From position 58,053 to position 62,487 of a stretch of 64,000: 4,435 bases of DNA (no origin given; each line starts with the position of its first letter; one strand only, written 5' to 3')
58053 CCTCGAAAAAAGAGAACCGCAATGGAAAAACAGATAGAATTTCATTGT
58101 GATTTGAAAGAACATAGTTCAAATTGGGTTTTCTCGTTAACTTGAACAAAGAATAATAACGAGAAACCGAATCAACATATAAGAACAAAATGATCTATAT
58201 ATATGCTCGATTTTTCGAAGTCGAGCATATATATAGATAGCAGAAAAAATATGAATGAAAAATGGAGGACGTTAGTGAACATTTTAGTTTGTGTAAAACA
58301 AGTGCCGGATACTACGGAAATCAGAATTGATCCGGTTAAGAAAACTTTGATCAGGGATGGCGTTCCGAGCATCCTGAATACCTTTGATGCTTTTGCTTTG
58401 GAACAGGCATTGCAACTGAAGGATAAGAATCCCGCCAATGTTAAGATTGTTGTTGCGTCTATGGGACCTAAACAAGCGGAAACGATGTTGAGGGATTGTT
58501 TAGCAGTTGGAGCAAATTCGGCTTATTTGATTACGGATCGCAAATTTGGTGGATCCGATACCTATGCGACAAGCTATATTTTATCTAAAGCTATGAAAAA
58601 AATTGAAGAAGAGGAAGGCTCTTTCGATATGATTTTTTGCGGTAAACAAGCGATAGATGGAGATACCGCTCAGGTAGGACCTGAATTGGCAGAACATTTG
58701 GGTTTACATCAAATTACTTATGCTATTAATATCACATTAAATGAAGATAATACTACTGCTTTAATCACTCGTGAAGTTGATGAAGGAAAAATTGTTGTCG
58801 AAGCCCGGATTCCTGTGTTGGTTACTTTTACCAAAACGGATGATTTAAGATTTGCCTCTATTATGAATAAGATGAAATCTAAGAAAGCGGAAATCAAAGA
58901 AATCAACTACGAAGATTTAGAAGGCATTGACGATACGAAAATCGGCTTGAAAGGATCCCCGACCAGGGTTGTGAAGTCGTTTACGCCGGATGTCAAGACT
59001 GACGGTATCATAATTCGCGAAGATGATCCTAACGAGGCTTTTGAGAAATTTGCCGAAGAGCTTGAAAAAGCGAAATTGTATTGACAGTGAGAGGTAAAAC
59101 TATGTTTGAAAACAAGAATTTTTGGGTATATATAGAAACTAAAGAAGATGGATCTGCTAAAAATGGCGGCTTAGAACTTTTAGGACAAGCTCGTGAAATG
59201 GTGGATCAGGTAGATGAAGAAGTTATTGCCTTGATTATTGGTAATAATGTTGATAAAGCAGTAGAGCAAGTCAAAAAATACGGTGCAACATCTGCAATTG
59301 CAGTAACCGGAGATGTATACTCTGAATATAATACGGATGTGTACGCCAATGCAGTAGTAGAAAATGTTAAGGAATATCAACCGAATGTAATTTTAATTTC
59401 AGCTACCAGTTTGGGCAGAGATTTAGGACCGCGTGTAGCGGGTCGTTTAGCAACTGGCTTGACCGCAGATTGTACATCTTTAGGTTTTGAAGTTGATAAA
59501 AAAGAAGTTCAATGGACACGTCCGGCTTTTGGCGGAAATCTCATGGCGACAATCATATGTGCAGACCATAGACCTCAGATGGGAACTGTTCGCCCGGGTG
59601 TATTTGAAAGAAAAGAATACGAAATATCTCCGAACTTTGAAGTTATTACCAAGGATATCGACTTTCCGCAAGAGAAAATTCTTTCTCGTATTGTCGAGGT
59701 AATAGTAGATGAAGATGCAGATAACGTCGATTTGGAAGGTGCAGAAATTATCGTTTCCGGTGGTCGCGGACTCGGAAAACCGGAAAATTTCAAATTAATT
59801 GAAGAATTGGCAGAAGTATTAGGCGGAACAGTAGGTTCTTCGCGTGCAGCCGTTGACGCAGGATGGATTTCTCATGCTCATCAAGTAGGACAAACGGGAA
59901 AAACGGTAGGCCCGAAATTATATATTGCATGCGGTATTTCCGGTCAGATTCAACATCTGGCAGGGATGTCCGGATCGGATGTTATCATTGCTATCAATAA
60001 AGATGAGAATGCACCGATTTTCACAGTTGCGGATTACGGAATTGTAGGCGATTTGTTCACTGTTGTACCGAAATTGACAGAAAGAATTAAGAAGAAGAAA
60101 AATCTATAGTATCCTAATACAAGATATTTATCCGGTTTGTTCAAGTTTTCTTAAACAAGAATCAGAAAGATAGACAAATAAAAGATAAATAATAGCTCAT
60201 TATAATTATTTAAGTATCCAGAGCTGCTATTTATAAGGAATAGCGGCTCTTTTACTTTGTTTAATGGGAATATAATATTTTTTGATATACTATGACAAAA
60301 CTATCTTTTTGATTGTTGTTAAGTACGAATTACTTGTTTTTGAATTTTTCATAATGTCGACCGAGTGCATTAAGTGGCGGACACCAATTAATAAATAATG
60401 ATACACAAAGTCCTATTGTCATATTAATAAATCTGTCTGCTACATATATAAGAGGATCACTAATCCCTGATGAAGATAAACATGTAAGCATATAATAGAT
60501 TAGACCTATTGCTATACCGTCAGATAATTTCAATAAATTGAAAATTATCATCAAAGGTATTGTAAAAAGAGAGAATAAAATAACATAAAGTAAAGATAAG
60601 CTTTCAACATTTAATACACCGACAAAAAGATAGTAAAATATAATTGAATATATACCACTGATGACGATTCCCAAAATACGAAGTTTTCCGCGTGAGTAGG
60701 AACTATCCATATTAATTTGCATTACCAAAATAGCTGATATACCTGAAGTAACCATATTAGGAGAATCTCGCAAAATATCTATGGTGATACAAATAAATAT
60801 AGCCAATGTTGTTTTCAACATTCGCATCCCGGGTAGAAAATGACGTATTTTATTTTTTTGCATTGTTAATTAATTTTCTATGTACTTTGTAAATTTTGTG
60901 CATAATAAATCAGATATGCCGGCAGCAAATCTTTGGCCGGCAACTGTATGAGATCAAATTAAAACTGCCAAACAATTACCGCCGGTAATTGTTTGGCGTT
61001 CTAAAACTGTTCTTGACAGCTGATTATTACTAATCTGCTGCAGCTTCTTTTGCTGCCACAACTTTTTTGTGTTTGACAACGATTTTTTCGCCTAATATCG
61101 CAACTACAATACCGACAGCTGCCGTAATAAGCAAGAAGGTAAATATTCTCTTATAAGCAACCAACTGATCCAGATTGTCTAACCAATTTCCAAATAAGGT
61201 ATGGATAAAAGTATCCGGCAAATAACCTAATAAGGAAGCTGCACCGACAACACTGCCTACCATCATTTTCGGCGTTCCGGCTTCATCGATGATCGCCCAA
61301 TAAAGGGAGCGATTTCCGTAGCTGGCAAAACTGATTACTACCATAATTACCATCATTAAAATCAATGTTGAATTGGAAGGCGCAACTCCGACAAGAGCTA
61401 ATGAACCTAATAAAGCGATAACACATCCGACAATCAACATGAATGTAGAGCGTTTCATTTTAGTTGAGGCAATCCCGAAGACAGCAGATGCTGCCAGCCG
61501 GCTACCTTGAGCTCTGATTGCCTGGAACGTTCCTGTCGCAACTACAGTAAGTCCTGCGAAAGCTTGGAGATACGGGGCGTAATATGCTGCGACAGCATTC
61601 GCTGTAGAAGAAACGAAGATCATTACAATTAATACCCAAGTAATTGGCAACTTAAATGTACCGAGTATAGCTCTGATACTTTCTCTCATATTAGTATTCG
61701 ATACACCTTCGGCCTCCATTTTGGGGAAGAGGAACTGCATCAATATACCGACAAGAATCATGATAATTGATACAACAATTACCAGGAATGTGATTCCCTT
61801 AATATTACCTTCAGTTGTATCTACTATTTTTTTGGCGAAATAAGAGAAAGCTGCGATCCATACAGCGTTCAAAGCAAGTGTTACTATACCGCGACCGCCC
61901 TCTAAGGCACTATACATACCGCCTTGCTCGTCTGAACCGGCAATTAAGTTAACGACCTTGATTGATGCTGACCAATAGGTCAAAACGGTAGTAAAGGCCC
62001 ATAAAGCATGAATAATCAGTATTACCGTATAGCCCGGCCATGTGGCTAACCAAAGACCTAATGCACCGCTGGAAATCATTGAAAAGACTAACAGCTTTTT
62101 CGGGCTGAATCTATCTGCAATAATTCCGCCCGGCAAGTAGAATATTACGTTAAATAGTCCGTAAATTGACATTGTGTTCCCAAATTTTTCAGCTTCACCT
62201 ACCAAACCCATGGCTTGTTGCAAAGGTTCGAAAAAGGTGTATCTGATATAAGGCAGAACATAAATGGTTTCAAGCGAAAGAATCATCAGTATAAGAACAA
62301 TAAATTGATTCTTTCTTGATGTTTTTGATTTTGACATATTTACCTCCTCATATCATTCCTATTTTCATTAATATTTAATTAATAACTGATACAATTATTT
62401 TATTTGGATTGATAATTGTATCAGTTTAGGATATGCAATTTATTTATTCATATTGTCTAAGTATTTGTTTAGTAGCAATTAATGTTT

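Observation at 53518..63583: Gram-positive cai/bbu-like quaternary-amine acyl-CoA locus joined to a Bcd/EtfBA module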

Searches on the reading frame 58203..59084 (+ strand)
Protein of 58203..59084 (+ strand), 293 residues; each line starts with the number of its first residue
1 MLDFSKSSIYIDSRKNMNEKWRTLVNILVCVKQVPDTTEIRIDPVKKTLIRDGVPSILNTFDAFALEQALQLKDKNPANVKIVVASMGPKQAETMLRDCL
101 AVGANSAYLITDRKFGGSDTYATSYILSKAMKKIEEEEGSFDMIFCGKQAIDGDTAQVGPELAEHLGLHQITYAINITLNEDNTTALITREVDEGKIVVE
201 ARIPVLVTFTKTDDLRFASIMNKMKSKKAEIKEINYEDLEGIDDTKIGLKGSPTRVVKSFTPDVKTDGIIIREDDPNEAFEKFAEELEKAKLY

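Call 3: search_protein_families(library=pfam, proteins=[window:58203-59084:+])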
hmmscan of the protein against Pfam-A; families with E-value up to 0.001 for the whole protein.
window:58203-59084:+ (293 aa): 1 family
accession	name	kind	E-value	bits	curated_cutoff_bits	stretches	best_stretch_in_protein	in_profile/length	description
PF01012.27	ETF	-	1.5e-37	129.6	26.7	1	48-238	3-180/181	Electron transfer flavoprotein domain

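Call 4: search_protein_families(library=ncbifam, proteins=[window:58203-59084:+])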
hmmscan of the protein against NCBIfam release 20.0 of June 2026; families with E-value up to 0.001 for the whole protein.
window:58203-59084:+ (293 aa): 5 families
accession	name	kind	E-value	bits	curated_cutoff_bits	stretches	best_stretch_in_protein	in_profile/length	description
NF040731.1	flavo_sub_EftB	exception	4.6e-88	294.9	445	1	26-290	1-257/260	electron transfer flavoprotein subunit beta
NF042971.1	AcrlCoAredClosAcrB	equivalog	6.9e-69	231.8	475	1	26-291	2-264/266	acryloyl-CoA reductase electron transfer subunit gamma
NF008998.0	PRK12342.1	equivalog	2.4e-20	73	338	1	26-290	2-252/254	electron transfer flavoprotein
TIGR04503.1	mft_etfB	hypoth_equivalog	3.1e-16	59.6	200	1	38-237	10-216/290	mycofactocin-associated electron transfer flavoprotein beta subunit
NF002888.0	PRK03359.1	subfamily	4e-16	59.2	219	1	26-289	2-254/256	putative electron transfer flavoprotein FixA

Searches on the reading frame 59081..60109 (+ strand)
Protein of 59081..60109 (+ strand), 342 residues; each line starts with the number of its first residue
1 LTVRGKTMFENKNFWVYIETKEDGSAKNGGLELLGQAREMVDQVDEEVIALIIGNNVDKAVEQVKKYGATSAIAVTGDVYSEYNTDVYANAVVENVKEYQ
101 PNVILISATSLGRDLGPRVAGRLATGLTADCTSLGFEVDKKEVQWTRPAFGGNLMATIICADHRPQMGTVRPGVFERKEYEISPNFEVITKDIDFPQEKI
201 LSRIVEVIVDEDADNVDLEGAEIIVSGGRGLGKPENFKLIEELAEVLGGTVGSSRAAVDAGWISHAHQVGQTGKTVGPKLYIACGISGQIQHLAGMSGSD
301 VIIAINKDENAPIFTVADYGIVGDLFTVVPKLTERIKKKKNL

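Call 3: search_protein_families(library=pfam, proteins=[window:59081-60109:+])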
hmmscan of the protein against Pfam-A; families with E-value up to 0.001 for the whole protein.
window:59081-60109:+ (342 aa): 2 families
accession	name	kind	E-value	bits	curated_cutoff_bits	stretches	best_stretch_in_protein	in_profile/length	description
PF01012.27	ETF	-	1.8e-42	145.6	26.7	1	15-179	2-164/181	Electron transfer flavoprotein domain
PF00766.25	ETF_alpha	-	1.3e-38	131.3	27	1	217-297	1-81/81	Electron transfer flavoprotein FAD-binding domain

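Call 4: search_protein_families(library=ncbifam, proteins=[window:59081-60109:+])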
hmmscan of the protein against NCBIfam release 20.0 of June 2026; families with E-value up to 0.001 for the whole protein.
window:59081-60109:+ (342 aa): 5 families
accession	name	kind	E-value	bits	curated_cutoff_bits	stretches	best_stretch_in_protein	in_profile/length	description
NF042970.1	AcrlCoAredClosAcrA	equivalog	3.5e-108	361.9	600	2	137-338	154-359/360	acryloyl-CoA reductase electron transfer subunit beta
NF038209.1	mft_etfA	equivalog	3.2e-45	154.8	240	1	49-336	26-302/303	mycofactocin-associated electron transfer flavoprotein alpha subunit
NF008884.0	PRK11916.1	equivalog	3e-44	151.6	528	1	32-336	19-310/312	electron transfer flavoprotein subunit alpha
NF002889.0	PRK03363.1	equivalog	6.2e-40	137.4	549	1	33-335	20-310/313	electron transfer flavoprotein subunit alpha/FixB family protein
NF051845.1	EtFlavAlphaProt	equivalog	1.3e-35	123.2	600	2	199-340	264-403/406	electron transfer flavoprotein subunit alpha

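Call 58: search_solved_structures(query=window:59081-60109:+, max_evalue=1e-40)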
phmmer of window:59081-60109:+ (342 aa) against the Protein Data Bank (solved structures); distinct sequences matched with E-value up to 1e-40: 8.
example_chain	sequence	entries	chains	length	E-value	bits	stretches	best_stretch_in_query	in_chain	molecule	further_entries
6fah_A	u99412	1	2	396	2e-103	349.2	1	7-338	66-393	Caffeyl-CoA reductase-Etf complex subunit CarE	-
5ol2_A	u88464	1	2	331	7.6e-93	314.4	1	15-337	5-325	Electron transfer flavoprotein large subunit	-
4kpu_A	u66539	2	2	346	2.6e-90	306.1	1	8-340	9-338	Electron transfer flavoprotein alpha subunit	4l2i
7koe_B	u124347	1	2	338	3.1e-90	305.8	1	9-339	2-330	Electron transfer flavoprotein, alpha subunit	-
7qh2_A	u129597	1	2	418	2.1e-67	230.7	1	16-338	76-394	Lactate dehydrogenase (NAD(+),ferredoxin) subunit LctC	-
1efv_A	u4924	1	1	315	6.5e-54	186.5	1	44-339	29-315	ELECTRON TRANSFER FLAVOPROTEIN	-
1t9g_R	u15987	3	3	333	7.6e-54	186.2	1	44-339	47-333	Electron transfer flavoprotein alpha-subunit, mitochondrial | Electron transfer flavoprotein alpha-subunit, mitochondrial precursor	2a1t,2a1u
1efp_A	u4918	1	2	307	1.3e-49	172.3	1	46-335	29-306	PROTEIN (ELECTRON TRANSFER FLAVOPROTEIN)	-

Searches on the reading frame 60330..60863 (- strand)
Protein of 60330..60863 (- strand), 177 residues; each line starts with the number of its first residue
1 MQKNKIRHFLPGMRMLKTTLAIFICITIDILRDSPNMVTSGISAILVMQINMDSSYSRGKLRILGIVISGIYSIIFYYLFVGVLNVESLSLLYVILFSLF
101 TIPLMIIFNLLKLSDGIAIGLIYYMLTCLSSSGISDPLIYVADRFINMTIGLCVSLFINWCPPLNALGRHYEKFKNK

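Call 3: search_protein_families(library=pfam, proteins=[window:60330-60863:-])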
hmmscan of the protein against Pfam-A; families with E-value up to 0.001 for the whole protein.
window:60330-60863:- (177 aa): 2 families
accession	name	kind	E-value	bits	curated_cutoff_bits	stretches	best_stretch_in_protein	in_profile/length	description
PF06081.17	ArAE_1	-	2.7e-13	50.7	22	1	12-160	4-139/141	Aromatic acid exporter family member 1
PF13515.12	FUSC_2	-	4.4e-07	30.5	25.6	1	31-158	8-126/126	Fusaric acid resistance protein-like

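Call 4: search_protein_families(library=ncbifam, proteins=[window:60330-60863:-])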
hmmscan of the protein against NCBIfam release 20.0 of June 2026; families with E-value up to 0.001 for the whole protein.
window:60330-60863:- (177 aa): 0 families

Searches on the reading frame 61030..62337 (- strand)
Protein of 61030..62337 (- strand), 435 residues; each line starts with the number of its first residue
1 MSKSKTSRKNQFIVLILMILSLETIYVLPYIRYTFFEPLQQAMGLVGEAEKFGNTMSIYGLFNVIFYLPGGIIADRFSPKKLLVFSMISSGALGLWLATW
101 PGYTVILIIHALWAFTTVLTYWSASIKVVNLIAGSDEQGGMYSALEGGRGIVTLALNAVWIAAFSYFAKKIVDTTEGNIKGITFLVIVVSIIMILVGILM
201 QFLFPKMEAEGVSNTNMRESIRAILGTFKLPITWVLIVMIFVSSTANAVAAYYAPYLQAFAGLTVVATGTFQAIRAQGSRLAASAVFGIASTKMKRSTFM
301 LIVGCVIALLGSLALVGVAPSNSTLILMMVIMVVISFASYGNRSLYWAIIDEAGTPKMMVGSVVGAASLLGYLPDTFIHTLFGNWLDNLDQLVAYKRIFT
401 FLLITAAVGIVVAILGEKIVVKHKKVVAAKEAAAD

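Call 3: search_protein_families(library=pfam, proteins=[window:61030-62337:-])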
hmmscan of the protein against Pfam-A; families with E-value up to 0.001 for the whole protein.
window:61030-62337:- (435 aa): 2 families
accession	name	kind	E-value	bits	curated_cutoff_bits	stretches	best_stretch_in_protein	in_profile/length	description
PF07690.21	MFS_1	-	3.3e-18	66.1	33.4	1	52-373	34-341/347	Major Facilitator Superfamily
PF12832.13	MFS_1_like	-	0.00051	19.6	25.2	0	52-145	249-345/373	MFS_1 like family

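Call 4: search_protein_families(library=ncbifam, proteins=[window:61030-62337:-])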
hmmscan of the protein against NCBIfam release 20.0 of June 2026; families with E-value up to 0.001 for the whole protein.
window:61030-62337:- (435 aa): 0 families
